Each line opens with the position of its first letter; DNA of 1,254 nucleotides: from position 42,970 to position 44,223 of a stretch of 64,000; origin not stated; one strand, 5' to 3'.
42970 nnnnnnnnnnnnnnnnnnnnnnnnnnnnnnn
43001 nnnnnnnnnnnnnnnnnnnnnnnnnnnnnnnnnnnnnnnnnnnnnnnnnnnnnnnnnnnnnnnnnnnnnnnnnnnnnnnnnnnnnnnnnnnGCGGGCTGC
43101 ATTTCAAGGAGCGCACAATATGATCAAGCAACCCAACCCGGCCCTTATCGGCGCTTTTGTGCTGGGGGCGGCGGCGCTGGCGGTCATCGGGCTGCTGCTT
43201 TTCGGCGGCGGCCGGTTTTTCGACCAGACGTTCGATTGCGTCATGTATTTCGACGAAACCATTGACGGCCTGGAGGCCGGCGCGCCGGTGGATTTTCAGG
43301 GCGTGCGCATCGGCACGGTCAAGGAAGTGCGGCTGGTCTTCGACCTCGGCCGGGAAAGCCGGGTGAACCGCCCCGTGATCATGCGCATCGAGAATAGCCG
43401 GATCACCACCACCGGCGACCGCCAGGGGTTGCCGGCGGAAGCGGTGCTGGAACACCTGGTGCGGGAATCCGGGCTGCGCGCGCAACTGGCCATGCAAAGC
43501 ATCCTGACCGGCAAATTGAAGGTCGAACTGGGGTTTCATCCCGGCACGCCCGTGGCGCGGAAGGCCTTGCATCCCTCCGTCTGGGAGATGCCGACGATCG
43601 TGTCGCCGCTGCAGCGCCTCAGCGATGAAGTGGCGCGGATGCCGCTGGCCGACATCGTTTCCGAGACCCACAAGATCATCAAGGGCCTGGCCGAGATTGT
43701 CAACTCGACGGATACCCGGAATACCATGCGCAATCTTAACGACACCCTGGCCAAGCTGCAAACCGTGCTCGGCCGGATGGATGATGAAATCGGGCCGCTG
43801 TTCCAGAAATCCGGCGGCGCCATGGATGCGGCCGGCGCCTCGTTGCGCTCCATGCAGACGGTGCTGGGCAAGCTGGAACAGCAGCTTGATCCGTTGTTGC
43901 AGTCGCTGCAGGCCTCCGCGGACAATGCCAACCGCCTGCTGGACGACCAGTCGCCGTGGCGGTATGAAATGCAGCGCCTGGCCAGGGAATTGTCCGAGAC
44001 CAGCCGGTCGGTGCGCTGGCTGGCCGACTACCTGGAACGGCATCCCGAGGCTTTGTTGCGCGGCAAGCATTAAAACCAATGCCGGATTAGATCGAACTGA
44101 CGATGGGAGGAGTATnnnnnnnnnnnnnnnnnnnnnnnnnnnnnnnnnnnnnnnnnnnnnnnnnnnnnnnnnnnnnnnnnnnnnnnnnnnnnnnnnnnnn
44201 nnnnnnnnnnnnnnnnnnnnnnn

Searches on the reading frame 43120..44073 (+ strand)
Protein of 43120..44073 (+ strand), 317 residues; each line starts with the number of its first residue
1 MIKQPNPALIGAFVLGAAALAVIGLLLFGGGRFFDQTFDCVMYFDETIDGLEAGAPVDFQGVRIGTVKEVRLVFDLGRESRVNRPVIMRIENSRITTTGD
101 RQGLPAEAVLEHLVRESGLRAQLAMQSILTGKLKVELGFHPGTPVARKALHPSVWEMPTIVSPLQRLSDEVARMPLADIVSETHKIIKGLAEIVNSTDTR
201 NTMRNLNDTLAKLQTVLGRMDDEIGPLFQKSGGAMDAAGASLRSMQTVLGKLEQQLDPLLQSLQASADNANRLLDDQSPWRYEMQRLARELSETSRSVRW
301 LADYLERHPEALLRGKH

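Call 48: search_protein_families(library=pfam, proteins=[window:43120-44073:+], max_evalue=0.0001)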
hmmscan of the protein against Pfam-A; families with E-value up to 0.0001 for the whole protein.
window:43120-44073:+ (317 aa): 1 family
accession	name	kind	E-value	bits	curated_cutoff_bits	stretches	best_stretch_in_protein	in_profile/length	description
PF02470.25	MlaD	-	2.1e-08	34.7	25.1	1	41-133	6-74/81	MlaD protein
